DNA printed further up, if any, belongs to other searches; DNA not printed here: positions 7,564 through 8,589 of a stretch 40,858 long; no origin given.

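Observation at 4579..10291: Tandemly duplicated subtilase + stand-alone 6-TM membrane protein cassette: candidate uncharacterised module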

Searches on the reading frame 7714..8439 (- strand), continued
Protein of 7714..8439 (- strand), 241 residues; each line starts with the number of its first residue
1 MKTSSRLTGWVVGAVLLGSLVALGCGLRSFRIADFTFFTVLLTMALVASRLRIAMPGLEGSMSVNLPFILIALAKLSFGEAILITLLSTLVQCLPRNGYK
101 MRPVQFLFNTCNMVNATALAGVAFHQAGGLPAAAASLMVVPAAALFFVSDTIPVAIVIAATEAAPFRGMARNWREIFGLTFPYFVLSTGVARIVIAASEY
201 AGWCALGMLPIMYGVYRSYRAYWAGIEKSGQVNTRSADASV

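Call 46: search_protein_families(library=pfam, proteins=[P0262, P0300, P0306, P0314, P0317, P0323, P0324, P0351, P0368, P0374], max_evalue=0.001)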
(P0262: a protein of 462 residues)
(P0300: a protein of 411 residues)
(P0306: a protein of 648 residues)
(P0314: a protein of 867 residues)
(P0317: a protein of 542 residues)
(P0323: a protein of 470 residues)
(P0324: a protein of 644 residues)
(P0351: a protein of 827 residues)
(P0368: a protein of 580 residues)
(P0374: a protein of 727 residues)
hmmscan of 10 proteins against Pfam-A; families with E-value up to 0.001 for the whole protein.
P0262 (462 aa): 0 families

P0300 (411 aa): 4 families
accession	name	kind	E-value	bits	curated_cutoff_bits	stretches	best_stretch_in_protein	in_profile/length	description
PF13487.12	HD_5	-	9.6e-11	42.2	27.2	1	249-329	2-85/170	HD domain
PF01966.28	HD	-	4.8e-08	33.7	22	1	263-326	3-59/116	HD domain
PF20972.2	MASE9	-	3.6e-07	30.7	24.3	1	57-184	40-162/203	MASE9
PF08668.18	HDOD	-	0.00055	19.9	22.9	0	261-306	95-138/196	HDOD domain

P0306 (648 aa): 6 families
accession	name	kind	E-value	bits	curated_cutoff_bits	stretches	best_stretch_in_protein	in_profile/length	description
PF02518.31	HATPase_c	-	3.5e-30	105.1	26.4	1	507-620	2-110/111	Histidine kinase-, DNA gyrase B-, and HSP90-like ATPase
PF00512.31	HisKA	-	1.8e-22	79.6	26.9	1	392-460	1-66/66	His Kinase A (phospho-acceptor) domain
PF13188.13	PAS_8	-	2.3e-08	34.1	21.8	1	261-318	1-55/65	PAS domain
PF00989.32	PAS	-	2.2e-07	31.3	22.6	1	261-370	1-113/113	PAS fold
PF20972.2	MASE9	-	2.4e-06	28.1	24.3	1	49-183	39-165/203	MASE9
PF13426.13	PAS_9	-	0.00048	20.8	27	0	271-372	1-103/103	PAS domain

P0314 (867 aa): 7 families
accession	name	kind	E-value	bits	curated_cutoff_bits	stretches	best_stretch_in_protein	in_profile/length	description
PF13487.12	HD_5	-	5.6e-41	140.6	27.2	1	304-467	4-170/170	HD domain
PF00990.26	GGDEF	-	1.4e-39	135.9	23.8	1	697-848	2-157/161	Diguanylate cyclase, GGDEF domain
PF01966.28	HD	-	8.2e-23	81.3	22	1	316-435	3-115/116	HD domain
PF13185.12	GAF_2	-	4.1e-12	46.9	28.6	1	549-677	3-129/136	GAF domain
PF01590.32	GAF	-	6.8e-10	40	22.4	1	550-680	2-130/133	GAF domain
PF13492.12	GAF_3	-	8.9e-08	33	27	1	557-685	9-129/129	GAF domain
PF20972.2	MASE9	-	3.8e-05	24.1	24.3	1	66-270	19-191/203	MASE9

P0317 (542 aa): 3 families
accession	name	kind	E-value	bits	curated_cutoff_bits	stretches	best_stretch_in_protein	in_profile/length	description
PF02518.31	HATPase_c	-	5.8e-26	91.5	26.4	1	379-488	3-109/111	Histidine kinase-, DNA gyrase B-, and HSP90-like ATPase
PF00512.31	HisKA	-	1.5e-12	47.8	26.9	1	268-334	2-65/66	His Kinase A (phospho-acceptor) domain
PF20972.2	MASE9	-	0.00011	22.7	24.3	1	52-222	37-195/203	MASE9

P0323 (470 aa): 3 families
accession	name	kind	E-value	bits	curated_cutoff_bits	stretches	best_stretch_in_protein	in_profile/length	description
PF08448.16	PAS_4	-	2.2e-10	41.2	23.1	1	243-343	1-110/110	PAS fold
PF00512.31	HisKA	-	2.1e-07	31.3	26.9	1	358-420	3-64/66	His Kinase A (phospho-acceptor) domain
PF00989.32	PAS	-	0.00094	19.6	22.6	0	238-306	2-71/113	PAS fold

P0324 (644 aa): 4 families
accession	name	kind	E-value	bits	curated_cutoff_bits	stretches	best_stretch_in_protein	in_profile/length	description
PF02518.31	HATPase_c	-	8.3e-31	107.2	26.4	1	351-472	1-110/111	Histidine kinase-, DNA gyrase B-, and HSP90-like ATPase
PF00072.30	Response_reg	-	9.8e-28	97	30.2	1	504-616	1-110/111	Response regulator receiver domain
PF00512.31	HisKA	-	5e-22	78.2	26.9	1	240-304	2-66/66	His Kinase A (phospho-acceptor) domain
PF23198.2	PDE8A_N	-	0.00083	19.7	29.6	0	521-596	30-108/147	PDE8A-like, N-terminal domain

P0351 (827 aa): 7 families
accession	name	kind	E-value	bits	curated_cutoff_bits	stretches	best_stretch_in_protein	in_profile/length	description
PF13487.12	HD_5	-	8.8e-41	139.9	27.2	1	249-410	6-170/170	HD domain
PF00990.26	GGDEF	-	1.5e-37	129.3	23.8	1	642-796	1-159/161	Diguanylate cyclase, GGDEF domain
PF01966.28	HD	-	6.1e-22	78.5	22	1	259-378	3-115/116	HD domain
PF13185.12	GAF_2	-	2.4e-13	50.9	28.6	1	494-630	2-136/136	GAF domain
PF13492.12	GAF_3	-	1.8e-11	45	27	1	496-631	2-129/129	GAF domain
PF01590.32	GAF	-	2.2e-09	38.4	22.4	1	496-629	2-133/133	GAF domain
PF20972.2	MASE9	-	2.7e-05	24.6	24.3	1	52-215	42-193/203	MASE9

P0368 (580 aa): 2 families
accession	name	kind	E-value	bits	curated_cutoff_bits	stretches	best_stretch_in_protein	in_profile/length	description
PF02518.31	HATPase_c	-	1.3e-19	71.1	26.4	1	410-519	2-109/111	Histidine kinase-, DNA gyrase B-, and HSP90-like ATPase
PF14501.12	HATPase_c_5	-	0.00063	20.1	22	0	411-505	3-91/102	GHKL domain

P0374 (727 aa): 6 families
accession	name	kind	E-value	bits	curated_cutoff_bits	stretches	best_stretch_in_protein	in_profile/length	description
PF02518.31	HATPase_c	-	3.1e-21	76.3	26.4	1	463-582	2-109/111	Histidine kinase-, DNA gyrase B-, and HSP90-like ATPase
PF00072.30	Response_reg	-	4.2e-16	59.5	30.2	1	606-716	1-110/111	Response regulator receiver domain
PF08448.16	PAS_4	-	1.9e-09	38.2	23.1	1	241-342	1-110/110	PAS fold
PF00512.31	HisKA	-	4.2e-05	24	26.9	1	357-419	3-64/66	His Kinase A (phospho-acceptor) domain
PF10090.15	HPTransfase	-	0.00023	21.3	22.9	1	435-494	4-59/123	Histidine phosphotransferase C-terminal domain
PF13188.13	PAS_8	-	0.00071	19.8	21.8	0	235-268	1-34/65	PAS domain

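Call 53: find_encoding_contigs(protein=P0351, flank=5000, max_places=2)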
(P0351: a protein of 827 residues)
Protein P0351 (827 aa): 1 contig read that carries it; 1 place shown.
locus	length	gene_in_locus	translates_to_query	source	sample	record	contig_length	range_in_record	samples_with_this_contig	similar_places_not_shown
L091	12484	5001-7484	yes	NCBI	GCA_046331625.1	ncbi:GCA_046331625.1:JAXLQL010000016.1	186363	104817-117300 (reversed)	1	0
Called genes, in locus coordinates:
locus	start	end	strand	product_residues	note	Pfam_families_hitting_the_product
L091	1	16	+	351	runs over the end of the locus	PF01263:Aldose_epim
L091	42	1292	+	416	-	PF01011:PQQ (faint), PF13360:PQQ_2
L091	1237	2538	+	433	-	PF13439:Glyco_transf_4, PF13579:Glyco_trans_4_4, PF00534:Glycos_transf_1, PF13692:Glyco_trans_1_4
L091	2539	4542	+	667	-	PF13522:GATase_6, PF13537:GATase_7, PF00733:Asn_synthase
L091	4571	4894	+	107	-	PF04362:Iron_traffic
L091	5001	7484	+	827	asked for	PF01966:HD, PF13487:HD_5, PF01590:GAF, PF13185:GAF_2, PF13492:GAF_3, PF00990:GGDEF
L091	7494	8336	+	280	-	-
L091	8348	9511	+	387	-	PF00903:Glyoxalase, PF13468:Glyoxalase_3 (faint), PF13669:Glyoxalase_4, PF18029:Glyoxalase_6 (faint), PF22677:Ble-like_N (faint), PF00903:Glyoxalase, PF13669:Glyoxalase_4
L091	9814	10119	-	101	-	-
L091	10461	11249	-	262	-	-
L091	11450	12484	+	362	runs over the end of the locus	PF03435:Sacchrp_dh_NADP, PF16653:Sacchrp_dh_C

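Call 66: search_solved_structures(query=A3, max_evalue=10)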
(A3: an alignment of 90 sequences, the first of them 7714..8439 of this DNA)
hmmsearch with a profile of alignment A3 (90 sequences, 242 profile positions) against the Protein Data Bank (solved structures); distinct sequences matched with E-value up to 10: 0.

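Call 70: search_protein_families(library=pfam, proteins=[L020:200-1936:+, L020:2023-2865:+], max_evalue=0.001)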
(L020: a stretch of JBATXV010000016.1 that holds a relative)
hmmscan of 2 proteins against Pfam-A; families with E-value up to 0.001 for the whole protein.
L020:200-1936:+ (578 aa): 1 family
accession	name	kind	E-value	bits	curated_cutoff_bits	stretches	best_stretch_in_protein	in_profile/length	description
PF00496.27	SBP_bac_5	-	7.6e-71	239.6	32.4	1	111-487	2-366/368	Bacterial extracellular solute-binding proteins, family 5 Middle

L020:2023-2865:+ (280 aa): 5 families
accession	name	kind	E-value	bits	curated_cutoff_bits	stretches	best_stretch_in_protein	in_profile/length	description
PF00005.33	ABC_tran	-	3.6e-27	96.1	25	1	27-185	1-137/137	ABC transporter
PF08352.17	oligo_HPY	-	6.7e-07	30.1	27.1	1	236-271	1-36/65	Oligopeptide/dipeptide transporter, C-terminal region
PF13401.12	AAA_22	-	1.3e-05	26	27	1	39-212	7-120/130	AAA domain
PF02463.25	SMC_N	-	5.6e-05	23.1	40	1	40-221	27-205/220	RecF/RecN/SMC N terminal domain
PF13555.12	AAA_29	-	0.00049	20.2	27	1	31-62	16-47/61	P-loop containing region of AAA domain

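Call 72: find_encoding_contigs(protein=P0262, flank=5000, max_places=3)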
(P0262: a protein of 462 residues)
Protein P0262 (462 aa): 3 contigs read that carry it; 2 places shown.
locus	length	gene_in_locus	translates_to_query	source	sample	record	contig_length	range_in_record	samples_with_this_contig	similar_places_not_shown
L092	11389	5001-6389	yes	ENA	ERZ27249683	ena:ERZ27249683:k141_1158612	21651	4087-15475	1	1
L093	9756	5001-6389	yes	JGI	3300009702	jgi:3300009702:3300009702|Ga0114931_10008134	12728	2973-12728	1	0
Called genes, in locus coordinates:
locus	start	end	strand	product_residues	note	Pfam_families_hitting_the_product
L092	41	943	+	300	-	PF00324:AA_permease, PF13520:AA_permease_2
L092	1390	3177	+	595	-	-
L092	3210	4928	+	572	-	-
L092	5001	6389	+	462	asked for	-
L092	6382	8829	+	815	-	PF13487:HD_5, PF01966:HD, PF01590:GAF, PF13185:GAF_2, PF13492:GAF_3, PF00990:GGDEF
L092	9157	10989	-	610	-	-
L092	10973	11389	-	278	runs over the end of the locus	PF07726:AAA_3 (weak), PF07728:AAA_5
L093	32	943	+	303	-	PF00324:AA_permease, PF13520:AA_permease_2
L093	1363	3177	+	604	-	-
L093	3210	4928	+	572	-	-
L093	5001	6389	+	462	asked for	-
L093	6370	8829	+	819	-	PF13487:HD_5, PF01966:HD, PF01590:GAF, PF13185:GAF_2, PF13492:GAF_3, PF00990:GGDEF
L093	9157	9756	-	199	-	?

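Call 73: find_encoding_contigs(protein=P0306, flank=5000, max_places=2)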
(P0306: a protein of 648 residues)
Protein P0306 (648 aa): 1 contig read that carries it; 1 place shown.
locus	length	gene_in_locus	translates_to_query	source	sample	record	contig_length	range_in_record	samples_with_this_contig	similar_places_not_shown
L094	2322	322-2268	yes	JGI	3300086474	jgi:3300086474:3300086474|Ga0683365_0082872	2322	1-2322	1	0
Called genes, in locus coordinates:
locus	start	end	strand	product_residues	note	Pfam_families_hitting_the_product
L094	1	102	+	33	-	?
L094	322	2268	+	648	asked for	PF20972:MASE9 (weak), PF00989:PAS (weak), PF13188:PAS_8 (weak), PF00512:HisKA, PF02518:HATPase_c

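Call 74: search_protein_families(library=pfam, proteins=[L092:1390-3177:+, L092:3210-4928:+, L092:5001-6389:+, L092:6382-8829:+, L092:9157-10989:-], max_evalue=0.01)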
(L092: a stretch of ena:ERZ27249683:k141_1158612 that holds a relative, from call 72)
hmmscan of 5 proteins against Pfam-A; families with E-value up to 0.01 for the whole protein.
L092:1390-3177:+ (595 aa): 1 family
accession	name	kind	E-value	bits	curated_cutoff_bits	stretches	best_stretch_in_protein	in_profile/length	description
PF00082.27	Peptidase_S8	-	6.5e-55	186.9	21.8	1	122-415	1-276/288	Subtilase family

L092:3210-4928:+ (572 aa): 1 family
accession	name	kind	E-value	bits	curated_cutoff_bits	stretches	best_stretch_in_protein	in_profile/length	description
PF00082.27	Peptidase_S8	-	9.5e-56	189.6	21.8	1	122-421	1-278/288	Subtilase family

L092:5001-6389:+ (462 aa): 0 families

L092:6382-8829:+ (815 aa): 7 families
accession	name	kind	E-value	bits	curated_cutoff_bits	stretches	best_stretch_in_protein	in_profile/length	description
PF13487.12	HD_5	-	1.8e-40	138.9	27.2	1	249-410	6-170/170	HD domain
PF00990.26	GGDEF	-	7e-38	130.4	23.8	1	642-792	2-156/161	Diguanylate cyclase, GGDEF domain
PF01966.28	HD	-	6.4e-22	78.5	22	1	258-379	2-116/116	HD domain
PF13185.12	GAF_2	-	7e-14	52.6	28.6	1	496-629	5-136/136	GAF domain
PF13492.12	GAF_3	-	4.3e-12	47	27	1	495-630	2-129/129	GAF domain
PF01590.32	GAF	-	3.2e-10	41.1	22.4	1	504-628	11-133/133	GAF domain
PF08668.18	HDOD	-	0.0015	18.5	22.9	1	258-347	96-195/196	HDOD domain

L092:9157-10989:- (610 aa): 0 families

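Call 82: search_protein_families(library=padloc, proteins=[window:7714-8439:-], max_evalue=0.01)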
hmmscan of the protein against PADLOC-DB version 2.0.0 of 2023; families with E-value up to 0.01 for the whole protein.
window:7714-8439:- (241 aa): 0 families
